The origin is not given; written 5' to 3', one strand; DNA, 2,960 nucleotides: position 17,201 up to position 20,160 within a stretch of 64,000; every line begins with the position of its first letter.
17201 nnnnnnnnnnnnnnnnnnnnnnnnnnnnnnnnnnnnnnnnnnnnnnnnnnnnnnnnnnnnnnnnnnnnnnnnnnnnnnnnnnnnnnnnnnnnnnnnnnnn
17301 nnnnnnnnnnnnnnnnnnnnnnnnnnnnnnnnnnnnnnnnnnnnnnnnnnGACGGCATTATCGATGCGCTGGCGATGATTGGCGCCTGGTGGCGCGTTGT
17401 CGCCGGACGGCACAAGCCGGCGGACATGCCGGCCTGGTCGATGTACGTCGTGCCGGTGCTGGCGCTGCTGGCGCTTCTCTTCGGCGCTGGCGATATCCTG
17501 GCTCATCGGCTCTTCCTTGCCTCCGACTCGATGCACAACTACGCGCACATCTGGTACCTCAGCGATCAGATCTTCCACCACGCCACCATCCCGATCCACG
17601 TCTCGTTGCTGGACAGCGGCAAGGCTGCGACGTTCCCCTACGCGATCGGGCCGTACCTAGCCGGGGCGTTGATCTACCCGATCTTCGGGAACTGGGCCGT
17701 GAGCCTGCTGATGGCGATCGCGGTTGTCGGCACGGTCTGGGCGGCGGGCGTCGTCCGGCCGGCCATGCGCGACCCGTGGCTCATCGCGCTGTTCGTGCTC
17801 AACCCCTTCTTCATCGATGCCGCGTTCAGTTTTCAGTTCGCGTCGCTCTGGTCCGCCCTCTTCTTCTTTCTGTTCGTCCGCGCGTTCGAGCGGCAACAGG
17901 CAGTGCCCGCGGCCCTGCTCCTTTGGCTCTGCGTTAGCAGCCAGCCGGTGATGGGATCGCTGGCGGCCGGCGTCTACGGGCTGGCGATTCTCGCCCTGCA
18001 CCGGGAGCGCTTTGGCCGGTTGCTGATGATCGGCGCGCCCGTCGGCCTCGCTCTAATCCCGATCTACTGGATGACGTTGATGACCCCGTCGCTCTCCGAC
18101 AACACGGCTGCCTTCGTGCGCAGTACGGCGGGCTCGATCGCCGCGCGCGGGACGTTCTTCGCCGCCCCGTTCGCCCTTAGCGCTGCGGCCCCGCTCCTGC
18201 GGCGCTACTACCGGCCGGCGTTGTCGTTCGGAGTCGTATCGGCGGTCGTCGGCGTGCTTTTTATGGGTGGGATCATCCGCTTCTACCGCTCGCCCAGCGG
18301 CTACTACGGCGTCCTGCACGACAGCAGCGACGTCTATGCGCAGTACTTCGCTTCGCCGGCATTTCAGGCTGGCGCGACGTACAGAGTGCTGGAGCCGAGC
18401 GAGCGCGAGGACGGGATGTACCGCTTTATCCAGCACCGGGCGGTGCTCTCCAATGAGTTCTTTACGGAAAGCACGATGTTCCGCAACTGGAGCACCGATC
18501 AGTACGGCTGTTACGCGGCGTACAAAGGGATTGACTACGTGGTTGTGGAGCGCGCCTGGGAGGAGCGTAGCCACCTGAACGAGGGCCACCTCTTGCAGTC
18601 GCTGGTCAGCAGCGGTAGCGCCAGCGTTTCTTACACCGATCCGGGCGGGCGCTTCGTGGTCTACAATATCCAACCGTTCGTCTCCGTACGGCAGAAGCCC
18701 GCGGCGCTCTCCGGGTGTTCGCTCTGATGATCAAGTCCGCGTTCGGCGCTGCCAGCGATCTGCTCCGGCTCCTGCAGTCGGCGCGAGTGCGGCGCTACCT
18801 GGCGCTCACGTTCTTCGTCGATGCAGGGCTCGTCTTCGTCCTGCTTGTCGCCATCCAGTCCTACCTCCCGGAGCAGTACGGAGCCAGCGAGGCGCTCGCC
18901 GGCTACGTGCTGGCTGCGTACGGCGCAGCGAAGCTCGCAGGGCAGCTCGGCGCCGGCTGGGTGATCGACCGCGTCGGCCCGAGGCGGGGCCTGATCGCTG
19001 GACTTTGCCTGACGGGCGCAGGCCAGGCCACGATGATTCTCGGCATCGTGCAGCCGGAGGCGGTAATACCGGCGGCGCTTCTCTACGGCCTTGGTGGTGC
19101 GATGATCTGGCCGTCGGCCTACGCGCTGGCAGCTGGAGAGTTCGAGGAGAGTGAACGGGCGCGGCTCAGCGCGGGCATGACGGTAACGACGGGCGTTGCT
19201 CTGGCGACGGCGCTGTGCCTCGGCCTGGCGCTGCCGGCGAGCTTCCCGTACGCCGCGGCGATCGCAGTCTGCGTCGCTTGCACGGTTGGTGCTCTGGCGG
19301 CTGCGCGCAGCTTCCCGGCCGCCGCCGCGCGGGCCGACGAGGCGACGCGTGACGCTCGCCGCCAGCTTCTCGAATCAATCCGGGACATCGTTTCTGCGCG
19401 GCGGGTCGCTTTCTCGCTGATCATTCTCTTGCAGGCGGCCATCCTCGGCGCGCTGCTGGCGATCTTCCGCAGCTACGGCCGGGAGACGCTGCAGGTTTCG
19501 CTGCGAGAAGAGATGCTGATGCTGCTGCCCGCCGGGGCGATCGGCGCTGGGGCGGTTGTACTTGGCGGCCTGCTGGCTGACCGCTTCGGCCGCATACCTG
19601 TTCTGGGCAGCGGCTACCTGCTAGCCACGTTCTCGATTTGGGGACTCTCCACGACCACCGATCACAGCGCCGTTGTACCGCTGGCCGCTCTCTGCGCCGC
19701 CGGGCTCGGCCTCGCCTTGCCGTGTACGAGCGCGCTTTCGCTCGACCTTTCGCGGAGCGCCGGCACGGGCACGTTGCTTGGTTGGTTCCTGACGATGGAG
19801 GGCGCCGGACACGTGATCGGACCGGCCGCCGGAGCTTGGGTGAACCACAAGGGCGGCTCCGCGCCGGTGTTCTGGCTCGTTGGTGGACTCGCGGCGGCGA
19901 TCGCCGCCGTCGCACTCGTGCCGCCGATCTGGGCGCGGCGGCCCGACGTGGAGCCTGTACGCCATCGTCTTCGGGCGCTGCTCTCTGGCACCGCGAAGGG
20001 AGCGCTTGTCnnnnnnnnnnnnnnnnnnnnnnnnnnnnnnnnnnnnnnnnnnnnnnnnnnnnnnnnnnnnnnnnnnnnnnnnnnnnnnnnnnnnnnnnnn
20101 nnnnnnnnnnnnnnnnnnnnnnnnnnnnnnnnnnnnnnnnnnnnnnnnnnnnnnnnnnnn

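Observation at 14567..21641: Arn-like (lipid-linked amino-sugar) pathway assembled from unusual fusion proteins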

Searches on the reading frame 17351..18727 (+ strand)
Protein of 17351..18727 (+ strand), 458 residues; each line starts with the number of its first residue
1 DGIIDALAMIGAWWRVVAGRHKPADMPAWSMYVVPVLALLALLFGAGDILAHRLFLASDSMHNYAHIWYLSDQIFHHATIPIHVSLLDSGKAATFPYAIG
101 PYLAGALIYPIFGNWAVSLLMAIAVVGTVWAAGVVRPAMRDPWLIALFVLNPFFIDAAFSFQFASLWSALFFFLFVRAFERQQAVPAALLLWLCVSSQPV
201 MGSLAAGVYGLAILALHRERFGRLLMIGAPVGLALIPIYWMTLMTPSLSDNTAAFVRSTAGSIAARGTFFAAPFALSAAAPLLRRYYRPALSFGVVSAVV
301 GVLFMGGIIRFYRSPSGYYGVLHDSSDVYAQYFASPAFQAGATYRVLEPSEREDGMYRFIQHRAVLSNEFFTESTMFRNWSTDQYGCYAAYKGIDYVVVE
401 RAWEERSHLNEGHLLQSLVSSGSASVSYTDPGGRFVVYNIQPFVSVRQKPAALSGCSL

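Call 25: predict_structure(alignment_id=A2)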
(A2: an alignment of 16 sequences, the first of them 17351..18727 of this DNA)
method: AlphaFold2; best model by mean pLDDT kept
length: 458 residues; sequences in the alignment: 16
mean_pLDDT: 86.7   pTM: 0.87
mean pLDDT of the five models: 86.7, 86.0, 86.0, 81.7, 79.1
residues with pLDDT >= 90: 229; 70-90: 193; 50-70: 29; < 50: 7
segments of 3 or more residues with pLDDT < 50: 310-316
pLDDT, mean of each block of 10 residues (from residue 1): 78 80 84 77 86 82 90 93 85 85 95 94 96 94 89 88 94 98 95 95 94 93 92 92 75 75 85 94 90 87 68 51 79 94 86 78 81 71 92 92 84 95 97 94 92 81
secondary structure, 60 per line:
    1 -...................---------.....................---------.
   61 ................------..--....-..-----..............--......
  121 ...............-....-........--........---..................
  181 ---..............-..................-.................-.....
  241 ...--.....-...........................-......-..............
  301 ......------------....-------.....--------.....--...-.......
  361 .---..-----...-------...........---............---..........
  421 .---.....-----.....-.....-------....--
elements in order: H2-20 H30-50 H60-76 H99-112 H115-135 H137-140 H142-149 H152-159 H163-180 H184-197 H199-216 H218-234 H236-243 H246-250 H252-278 H280-285 H287-306 H319-322 H330-334 E343-347 H354-361 H382-392 E396-400 H401-407 H411-421 E425-429 E435-439 H441-445 H453-456

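Call 39: search_protein_families(library=pfam, proteins=[window:17351-18727:+], max_evalue=1)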
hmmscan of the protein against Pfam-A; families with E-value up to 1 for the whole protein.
window:17351-18727:+ (458 aa): 0 families

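Call 41: search_protein_representatives(alignment_id=A2)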
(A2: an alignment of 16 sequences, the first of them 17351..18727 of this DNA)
Query: 16 sequences, 460 profile positions. Proteins with E-value up to 0.001 (for the whole library): 275; up to 1e-10: 214; up to 1e-30: 81. The best 150 are listed.
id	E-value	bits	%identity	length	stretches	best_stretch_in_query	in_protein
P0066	1.1e-188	644.4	-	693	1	1-459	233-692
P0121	1.5e-168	578.0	-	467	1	17-459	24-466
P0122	3.5e-163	560.3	-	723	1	1-446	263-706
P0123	3.1e-156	537.4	-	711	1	1-458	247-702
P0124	2.0e-131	455.6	-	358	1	108-457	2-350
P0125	7.4e-131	453.7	-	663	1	1-446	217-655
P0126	2.6e-119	415.7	-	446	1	28-447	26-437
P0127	3.3e-113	395.5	-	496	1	1-287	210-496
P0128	3.0e-110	385.8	-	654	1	1-458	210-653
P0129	2.4e-108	379.5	-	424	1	40-449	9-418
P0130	1.0e-106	374.1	-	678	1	1-447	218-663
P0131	3.6e-104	365.7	-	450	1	32-443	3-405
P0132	8.1e-104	364.6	-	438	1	139-433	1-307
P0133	1.4e-103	363.8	-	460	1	29-451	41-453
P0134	3.2e-102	359.3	-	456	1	32-459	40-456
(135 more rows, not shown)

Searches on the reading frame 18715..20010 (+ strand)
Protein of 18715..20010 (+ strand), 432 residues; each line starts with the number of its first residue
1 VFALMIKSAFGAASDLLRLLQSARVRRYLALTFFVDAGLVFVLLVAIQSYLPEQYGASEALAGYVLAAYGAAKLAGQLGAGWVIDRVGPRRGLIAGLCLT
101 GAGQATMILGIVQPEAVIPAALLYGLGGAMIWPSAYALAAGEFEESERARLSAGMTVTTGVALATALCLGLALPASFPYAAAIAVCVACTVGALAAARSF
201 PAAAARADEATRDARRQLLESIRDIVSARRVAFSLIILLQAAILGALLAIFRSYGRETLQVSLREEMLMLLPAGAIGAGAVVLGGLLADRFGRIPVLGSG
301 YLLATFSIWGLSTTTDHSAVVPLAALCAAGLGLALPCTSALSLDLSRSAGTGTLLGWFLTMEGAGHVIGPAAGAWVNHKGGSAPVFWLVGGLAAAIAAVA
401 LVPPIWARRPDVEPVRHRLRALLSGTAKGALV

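Call 46: search_solved_structures(query=window:18715-20010:+, max_evalue=0.1)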
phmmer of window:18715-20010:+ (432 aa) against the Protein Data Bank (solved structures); distinct sequences matched with E-value up to 0.1: 12.
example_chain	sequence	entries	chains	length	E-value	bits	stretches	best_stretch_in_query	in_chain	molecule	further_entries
6s7v_A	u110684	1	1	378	4.1e-07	33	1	45-377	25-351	MFS transporter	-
6e9n_A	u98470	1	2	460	1e-05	28.4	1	26-165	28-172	D-galactonate transport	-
6e9o_B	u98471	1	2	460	1e-05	28.4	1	26-165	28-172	D-galactonate transport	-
32pz_B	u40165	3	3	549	0.00026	23.7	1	279-398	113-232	Quinidine resistance protein 2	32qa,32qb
3wdo_A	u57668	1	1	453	0.0019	20.9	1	40-400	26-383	MFS Transporter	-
8tth_A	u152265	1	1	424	0.009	18.7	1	270-401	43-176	Quinolone resistance protein NorA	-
7lo7_Z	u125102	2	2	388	0.01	18.5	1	269-401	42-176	Quinolone resistance protein NorA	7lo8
8ttg_A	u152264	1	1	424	0.01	18.5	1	270-401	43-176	Quinolone resistance protein NorA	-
8ttf_A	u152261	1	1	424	0.011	18.4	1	270-401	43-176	Quinolone resistance protein NorA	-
8tte_A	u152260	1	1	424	0.012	18.3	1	270-401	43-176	Quinolone resistance protein NorA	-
28vj_B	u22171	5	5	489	0.021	17.4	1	270-401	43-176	Quinolone resistance protein NorA,Soluble cytochrome b562 | NorA-BRIL(3A) fusion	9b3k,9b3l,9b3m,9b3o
9pv0_Z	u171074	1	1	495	0.022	17.4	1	270-401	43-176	Quinolone resistance protein NorA, Soluble cytochrome b562 chimera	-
